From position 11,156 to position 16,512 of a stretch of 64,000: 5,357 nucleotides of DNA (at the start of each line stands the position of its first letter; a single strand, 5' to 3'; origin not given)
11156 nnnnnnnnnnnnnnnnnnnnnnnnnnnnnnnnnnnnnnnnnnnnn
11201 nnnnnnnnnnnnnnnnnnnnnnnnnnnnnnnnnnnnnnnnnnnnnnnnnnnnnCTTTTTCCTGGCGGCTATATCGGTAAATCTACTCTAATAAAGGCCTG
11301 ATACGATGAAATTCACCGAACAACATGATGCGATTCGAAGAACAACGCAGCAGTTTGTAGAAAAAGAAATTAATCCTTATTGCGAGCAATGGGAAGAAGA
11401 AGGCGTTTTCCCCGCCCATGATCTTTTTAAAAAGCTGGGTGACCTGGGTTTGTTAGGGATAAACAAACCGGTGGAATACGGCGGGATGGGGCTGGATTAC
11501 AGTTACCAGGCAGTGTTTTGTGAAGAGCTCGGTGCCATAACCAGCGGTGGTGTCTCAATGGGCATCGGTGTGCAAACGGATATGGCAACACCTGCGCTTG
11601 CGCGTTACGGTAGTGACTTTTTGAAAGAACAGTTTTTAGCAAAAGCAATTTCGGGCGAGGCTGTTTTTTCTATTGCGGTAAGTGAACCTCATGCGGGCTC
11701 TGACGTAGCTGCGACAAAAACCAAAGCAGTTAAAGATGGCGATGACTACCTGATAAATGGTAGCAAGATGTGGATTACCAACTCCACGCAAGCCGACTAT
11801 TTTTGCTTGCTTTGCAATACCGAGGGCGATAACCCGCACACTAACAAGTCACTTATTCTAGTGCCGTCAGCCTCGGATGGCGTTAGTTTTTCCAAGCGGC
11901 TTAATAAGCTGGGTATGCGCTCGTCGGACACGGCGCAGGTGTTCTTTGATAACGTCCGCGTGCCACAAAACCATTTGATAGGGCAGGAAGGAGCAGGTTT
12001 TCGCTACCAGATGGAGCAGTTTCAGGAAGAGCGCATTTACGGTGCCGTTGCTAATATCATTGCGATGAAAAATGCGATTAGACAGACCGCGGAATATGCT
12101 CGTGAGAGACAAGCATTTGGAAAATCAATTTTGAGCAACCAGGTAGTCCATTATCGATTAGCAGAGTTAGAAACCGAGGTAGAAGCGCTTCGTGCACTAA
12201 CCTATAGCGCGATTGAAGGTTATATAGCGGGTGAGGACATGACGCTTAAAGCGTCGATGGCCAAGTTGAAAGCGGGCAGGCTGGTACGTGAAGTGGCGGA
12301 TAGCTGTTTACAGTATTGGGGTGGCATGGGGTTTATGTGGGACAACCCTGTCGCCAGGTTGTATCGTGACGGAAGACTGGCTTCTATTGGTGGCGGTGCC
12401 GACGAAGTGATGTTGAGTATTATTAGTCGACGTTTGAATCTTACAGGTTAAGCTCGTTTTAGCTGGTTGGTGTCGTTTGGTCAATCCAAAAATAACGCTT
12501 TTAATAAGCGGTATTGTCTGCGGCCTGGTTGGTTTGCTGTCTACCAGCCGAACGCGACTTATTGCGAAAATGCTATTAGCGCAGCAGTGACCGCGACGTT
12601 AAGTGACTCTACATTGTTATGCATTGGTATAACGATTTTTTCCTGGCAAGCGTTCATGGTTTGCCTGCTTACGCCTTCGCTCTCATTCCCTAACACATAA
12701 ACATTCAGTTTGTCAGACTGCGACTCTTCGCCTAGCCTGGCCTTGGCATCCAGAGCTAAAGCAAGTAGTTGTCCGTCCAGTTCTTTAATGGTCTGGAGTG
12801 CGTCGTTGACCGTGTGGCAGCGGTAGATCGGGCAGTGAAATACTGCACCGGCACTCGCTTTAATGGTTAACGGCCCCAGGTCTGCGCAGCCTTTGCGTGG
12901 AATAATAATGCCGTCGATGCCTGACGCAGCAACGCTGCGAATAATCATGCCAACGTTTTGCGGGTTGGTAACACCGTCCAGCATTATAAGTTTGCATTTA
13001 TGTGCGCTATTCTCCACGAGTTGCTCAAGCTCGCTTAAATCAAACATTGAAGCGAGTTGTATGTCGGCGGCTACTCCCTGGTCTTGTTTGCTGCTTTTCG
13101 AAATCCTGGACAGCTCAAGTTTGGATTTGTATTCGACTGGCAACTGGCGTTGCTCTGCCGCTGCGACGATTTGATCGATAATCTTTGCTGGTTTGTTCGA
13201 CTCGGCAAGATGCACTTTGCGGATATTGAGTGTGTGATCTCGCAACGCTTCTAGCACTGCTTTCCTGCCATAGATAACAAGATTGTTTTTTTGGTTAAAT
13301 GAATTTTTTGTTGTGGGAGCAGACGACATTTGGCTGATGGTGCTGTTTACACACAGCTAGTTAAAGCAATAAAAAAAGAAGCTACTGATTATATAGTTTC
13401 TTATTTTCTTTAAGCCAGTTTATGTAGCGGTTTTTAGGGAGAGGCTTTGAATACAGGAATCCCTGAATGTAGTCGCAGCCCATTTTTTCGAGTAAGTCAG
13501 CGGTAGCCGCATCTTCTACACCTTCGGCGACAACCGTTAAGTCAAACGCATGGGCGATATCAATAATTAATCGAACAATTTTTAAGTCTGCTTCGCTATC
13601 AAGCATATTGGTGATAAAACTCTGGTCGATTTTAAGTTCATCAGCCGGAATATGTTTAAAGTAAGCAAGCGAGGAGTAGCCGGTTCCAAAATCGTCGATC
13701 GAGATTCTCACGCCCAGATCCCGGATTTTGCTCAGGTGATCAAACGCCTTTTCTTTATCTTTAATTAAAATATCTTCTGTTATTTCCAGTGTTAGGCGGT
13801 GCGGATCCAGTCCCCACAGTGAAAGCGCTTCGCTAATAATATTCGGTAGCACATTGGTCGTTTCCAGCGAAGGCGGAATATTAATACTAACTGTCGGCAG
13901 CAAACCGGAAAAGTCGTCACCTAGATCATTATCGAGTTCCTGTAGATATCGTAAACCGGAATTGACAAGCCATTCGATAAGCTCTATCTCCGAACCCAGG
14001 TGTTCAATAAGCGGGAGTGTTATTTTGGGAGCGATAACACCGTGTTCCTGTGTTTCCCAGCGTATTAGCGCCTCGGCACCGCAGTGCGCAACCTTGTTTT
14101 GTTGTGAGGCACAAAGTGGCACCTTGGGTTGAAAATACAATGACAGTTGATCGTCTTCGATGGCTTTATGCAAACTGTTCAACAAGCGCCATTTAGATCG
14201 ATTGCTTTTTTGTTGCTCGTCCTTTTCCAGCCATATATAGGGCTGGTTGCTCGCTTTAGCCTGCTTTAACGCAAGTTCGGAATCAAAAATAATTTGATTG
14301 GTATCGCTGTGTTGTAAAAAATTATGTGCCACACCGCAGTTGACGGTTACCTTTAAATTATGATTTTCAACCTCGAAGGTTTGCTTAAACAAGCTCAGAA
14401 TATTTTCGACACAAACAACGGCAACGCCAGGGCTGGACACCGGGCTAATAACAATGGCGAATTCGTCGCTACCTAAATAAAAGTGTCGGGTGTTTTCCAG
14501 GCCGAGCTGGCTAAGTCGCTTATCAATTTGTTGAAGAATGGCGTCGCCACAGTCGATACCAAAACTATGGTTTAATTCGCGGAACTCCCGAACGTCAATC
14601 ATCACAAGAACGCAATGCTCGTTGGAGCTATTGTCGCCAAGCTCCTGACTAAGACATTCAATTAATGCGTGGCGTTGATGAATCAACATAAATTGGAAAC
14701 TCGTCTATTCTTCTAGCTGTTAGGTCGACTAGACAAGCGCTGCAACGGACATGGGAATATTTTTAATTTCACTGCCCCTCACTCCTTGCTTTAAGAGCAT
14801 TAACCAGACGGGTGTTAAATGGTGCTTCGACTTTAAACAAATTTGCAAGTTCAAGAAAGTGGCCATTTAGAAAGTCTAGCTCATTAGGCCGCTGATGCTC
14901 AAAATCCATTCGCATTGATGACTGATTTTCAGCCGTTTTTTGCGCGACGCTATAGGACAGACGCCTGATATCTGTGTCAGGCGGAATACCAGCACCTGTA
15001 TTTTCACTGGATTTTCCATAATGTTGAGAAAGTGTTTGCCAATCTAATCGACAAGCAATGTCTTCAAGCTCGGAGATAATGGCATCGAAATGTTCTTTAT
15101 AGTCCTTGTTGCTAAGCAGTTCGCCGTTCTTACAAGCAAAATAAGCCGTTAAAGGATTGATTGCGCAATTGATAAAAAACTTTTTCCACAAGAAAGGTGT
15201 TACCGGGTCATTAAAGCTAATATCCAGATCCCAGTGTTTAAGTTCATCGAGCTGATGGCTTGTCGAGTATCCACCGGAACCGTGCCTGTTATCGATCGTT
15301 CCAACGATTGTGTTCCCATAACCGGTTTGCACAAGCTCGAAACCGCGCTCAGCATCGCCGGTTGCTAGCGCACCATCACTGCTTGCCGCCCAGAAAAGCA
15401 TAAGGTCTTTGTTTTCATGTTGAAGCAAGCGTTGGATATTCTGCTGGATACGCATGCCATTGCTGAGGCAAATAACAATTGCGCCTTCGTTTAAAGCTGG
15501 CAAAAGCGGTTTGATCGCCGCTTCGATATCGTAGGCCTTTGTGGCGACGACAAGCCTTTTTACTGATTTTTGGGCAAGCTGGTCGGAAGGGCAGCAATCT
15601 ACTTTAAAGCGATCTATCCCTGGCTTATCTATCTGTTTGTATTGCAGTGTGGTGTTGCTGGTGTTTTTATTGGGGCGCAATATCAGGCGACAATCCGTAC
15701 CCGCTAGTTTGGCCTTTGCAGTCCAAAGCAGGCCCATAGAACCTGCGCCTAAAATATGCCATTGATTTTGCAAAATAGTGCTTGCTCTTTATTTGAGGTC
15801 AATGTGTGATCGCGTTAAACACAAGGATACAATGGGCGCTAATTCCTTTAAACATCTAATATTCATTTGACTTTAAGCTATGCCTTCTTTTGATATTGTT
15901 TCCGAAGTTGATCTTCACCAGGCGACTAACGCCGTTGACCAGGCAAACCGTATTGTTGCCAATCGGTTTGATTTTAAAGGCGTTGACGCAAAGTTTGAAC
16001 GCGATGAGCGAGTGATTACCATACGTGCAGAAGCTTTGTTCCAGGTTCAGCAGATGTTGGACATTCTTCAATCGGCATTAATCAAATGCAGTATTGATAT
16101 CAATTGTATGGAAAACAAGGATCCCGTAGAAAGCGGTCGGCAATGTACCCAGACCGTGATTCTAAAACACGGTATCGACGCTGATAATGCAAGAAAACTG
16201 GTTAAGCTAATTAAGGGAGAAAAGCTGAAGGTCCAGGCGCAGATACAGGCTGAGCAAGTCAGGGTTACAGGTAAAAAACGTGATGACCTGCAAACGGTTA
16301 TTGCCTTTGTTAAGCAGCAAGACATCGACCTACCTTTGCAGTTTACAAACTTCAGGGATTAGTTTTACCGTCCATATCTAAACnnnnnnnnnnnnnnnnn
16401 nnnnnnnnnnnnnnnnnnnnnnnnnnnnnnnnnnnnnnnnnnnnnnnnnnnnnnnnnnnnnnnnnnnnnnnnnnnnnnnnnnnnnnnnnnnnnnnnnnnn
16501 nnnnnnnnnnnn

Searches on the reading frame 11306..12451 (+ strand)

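Call 34: search_protein_families(library=ncbifam, proteins=[window:11306-12451:+], max_evalue=1e-10)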
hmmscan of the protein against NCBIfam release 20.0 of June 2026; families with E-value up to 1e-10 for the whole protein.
window:11306-12451:+ (381 aa): 21 families
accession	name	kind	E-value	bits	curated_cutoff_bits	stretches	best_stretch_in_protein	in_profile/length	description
NF042972.1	AcrlCoAredClosAcrC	equivalog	4.9e-86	288.8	640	1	2-376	4-375/378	acryloyl-CoA reductase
NF058590.1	AcCoDHFadEBacil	equivalog_domain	6.9e-68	229.6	600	1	2-371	20-404/586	acyl-CoA dehydrogenase FadE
NF045552.1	GlutCoADH_Des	equivalog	1.1e-67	228.9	470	1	2-373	4-375/387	glutaryl-CoA dehydrogenase Acd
NF043006.1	CyhCrbnylCoADH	equivalog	2.2e-65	221.1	650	1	7-377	8-375/380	cyclohexane-1-carbonyl-CoA dehydrogenase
NF008997.0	PRK12341.1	equivalog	5.9e-63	213.2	537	1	4-377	6-376/382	acyl-CoA dehydrogenase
TIGR03207.1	cyc_hxne_CoA_dh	equivalog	4.7e-57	193.4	575.35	1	5-376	3-370/372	cyclohexanecarboxyl-CoA dehydrogenase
NF042439.1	SulpropCoADesulf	equivalog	3.2e-54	184.1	600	1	13-375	3-368/379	3-sulfinopropanoyl-CoA desulfinase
NF045652.1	ProlPCPDhRedW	equivalog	1.2e-53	182.3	650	1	8-379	5-375/376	L-prolyl-[peptidyl-carrier protein] dehydrogenase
NF053553.1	prodigi_MBC_PigA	equivalog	3.5e-53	181.1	500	1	3-379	5-381/381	prodigiosin MBC biosynthesis dehydrogenase PigA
NF002885.1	PRK03354.1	equivalog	2.3e-49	168.4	540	1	2-376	4-372/378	crotonobetainyl-CoA dehydrogenase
NF037942.1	ac_ACP_DH_MbtN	equivalog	1.6e-40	139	700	1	12-374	7-362/376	mycobactin biosynthesis acyl-ACP dehydrogenase MbtN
TIGR03204.1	pimC_large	equivalog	6.4e-37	127.4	623.85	1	2-306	3-307/395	pimeloyl-CoA dehydrogenase large subunit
NF052270.1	Staph_DH_FadE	equivalog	2.6e-36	125.2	600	1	4-377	22-393/400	acyl-CoA dehydrogenase FadE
NF049984.1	Rv1679_FadE16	equivalog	1.5e-23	83.6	600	1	27-363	17-351/371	Rv1679 family acyl-CoA dehydrogenase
TIGR03203.1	pimD_small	equivalog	1.4e-20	73.8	652.7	1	37-353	39-352/378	pimeloyl-CoA dehydrogenase small subunit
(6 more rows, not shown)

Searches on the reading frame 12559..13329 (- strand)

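Call 35: search_protein_families(library=ncbifam, proteins=[window:12559-13329:-], max_evalue=1e-10)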
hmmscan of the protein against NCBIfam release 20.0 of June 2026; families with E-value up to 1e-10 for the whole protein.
window:12559-13329:- (256 aa): 6 families
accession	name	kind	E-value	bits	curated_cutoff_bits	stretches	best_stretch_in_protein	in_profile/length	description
TIGR00186.1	rRNA_methyl_3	equivalog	1.4e-47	162.2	160.15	1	18-254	4-234/240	23S rRNA (guanosine(2251)-2'-O)-methyltransferase RlmB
NF008386.0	PRK11181.1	equivalog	3.5e-31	108.3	366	1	18-254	4-236/244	23S rRNA (guanosine(2251)-2'-O)-methyltransferase RlmB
NF000477.1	NshR_TsnR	equivalog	4.7e-18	65.5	425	1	48-251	59-255/266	NshR/TsnR family 23S rRNA methyltransferase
NF008117.0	PRK10864.1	equivalog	2e-17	63.5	267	1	18-252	108-334/344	tRNA/rRNA methyltransferase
NF008295.0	PRK11081.1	equivalog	8.2e-17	61.5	227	1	115-254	22-159/230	tRNA (guanosine(18)-2'-O)-methyltransferase TrmH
NF000035.1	nosihep_NshR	exception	4.4e-11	42.8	500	1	106-251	110-255/274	NshR family nosiheptide/thiostrepton resistance 23S rRNA methyltransferase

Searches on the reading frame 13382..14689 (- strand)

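Call 35: search_protein_families(library=ncbifam, proteins=[window:13382-14689:-], max_evalue=1e-10)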
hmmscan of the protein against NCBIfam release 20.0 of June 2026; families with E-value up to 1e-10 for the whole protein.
window:13382-14689:- (435 aa): 20 families
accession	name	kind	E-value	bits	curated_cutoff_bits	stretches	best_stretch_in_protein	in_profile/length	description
NF045675.1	PhdiestaseDibA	equivalog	2e-81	274.2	980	1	21-420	230-619/623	phosphodiesterase DibA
NF052458.1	PhdiestGepA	equivalog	7.4e-74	249.3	1200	1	18-420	443-835/840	phosphodiesterase GepA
NF008467.0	PRK11359.1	equivalog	3.5e-69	233.6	857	1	9-431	390-797/800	oxygen-sensing cyclic-di-GMP phosphodiesterase DosP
NF007474.0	PRK10060.1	equivalog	7.3e-64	216.1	782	1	5-432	247-660/663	cyclic di-GMP phosphodiesterase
NF053781.1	cdiGMPphdstlr2612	equivalog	1.4e-61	208.4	1600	1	20-427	867-1266/1268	Tlr1612 family c-di-GMP phosphodiesterase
NF008807.1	PRK11829.1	equivalog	1.6e-55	188.5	733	1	6-422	253-658/670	biofilm formation regulator HmsP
NF052596.1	RR_EAL_PvrR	equivalog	2.5e-43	148.2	580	1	156-431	130-394/398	response regulator cyclic di-GMP phosphodiesterase PvrR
NF007298.0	PRK09776.1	equivalog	2.9e-37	128.1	1135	1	20-426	710-1106/1111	diguanylate cyclase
NF007839.0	PRK10551.1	equivalog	2.6e-33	115.4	461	1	172-430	267-514/518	cyclic di-GMP phosphodiesterase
NF045673.1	c-di-GMPRcptLapD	equivalog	3.8e-32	111.4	1020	1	6-418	247-646/647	cyclic di-GMP receptor LapD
NF051476.1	CDiGphdiTpdA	equivalog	1e-26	93.9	1000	1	262-414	419-568/570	cyclic di-GMP phosphodiesterase TpdA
NF052265.1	EAL_dom_RimA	equivalog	3.8e-20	72.2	430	1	297-419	114-236/248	S6 modification regulatory phosphodiesterase RimA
NF008281.1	PRK11059.1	equivalog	1.1e-18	66.9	663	1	17-417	243-630/633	RNase E specificity factor CsrD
NF007423.1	PRK09966.1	equivalog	5.3e-18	65.1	325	1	5-134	249-379/390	diguanylate cyclase DgcN/YfiN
TIGR00254.1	GGDEF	domain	1.6e-14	53.9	37.4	1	3-149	13-161/168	diguanylate cyclase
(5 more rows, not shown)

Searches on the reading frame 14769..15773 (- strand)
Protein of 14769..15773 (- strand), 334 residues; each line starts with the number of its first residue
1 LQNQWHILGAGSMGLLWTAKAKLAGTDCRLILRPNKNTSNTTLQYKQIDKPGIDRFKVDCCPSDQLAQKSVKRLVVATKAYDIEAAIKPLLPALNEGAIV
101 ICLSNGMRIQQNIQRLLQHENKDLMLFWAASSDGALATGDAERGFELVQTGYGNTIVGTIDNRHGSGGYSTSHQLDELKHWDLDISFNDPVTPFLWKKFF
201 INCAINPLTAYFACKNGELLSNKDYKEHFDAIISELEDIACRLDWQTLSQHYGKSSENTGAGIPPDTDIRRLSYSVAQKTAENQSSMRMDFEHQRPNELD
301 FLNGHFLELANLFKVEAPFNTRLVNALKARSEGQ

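Call 35: search_protein_families(library=ncbifam, proteins=[window:14769-15773:-], max_evalue=1e-10)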
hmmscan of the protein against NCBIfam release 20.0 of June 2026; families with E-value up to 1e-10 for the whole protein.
window:14769-15773:- (334 aa): 12 families
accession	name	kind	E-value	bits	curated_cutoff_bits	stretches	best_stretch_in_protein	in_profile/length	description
TIGR00745.1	apbA_panE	subfamily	5.6e-52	176.9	141.35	1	5-331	2-302/305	2-dehydropantoate 2-reductase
NF004311.0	PRK05708.1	equivalog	1.6e-45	155.2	378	1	1-331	1-297/305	putative 2-dehydropantoate 2-reductase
NF005087.0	PRK06522.1-1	equivalog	1.1e-44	152.8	351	1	6-330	4-288/296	2-dehydropantoate 2-reductase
NF005093.0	PRK06522.2-4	equivalog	4.1e-30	105.2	308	1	7-243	8-230/304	2-dehydropantoate 2-reductase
NF005092.1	PRK06522.2-3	equivalog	3.9e-23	82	500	1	6-330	4-294/296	2-dehydropantoate 2-reductase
NF005091.0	PRK06522.2-2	equivalog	1.3e-22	80.3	252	1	7-333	6-299/302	2-dehydropantoate 2-reductase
NF005088.0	PRK06522.1-2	subfamily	5.1e-18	65.2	371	1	6-329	4-300/308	2-dehydropantoate 2-reductase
NF005090.0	PRK06522.2-1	equivalog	8.2e-17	61.4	496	1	5-327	5-289/296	2-dehydropantoate 2-reductase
NF006083.0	PRK08229.1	equivalog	3.1e-15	56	371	1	4-329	4-315/341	2-dehydropantoate 2-reductase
NF005089.0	PRK06522.1-4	subfamily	7.2e-15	55.2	223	0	173-329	179-316/326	2-dehydropantoate 2-reductase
NF004887.0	PRK06249.1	equivalog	1.2e-13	50.9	360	1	4-328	7-308/316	putative 2-dehydropantoate 2-reductase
NF005094.0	PRK06522.2-5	equivalog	5.6e-13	48.9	382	1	7-326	5-297/307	2-dehydropantoate 2-reductase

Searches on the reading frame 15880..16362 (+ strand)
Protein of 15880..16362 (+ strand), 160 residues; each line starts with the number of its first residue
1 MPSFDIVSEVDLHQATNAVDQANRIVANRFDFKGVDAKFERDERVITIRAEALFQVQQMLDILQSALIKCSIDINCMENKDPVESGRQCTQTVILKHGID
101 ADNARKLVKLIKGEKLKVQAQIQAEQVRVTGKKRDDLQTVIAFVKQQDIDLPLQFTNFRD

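Call 35: search_protein_families(library=ncbifam, proteins=[window:15880-16362:+], max_evalue=1e-10)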
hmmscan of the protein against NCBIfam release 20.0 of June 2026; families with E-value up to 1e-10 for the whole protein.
window:15880-16362:+ (160 aa): 1 family
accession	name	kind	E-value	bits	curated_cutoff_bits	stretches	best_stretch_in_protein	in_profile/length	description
NF003819.0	PRK05412.1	equivalog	2.2e-61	206.8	146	1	1-160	3-164/164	YajQ family cyclic di-GMP-binding protein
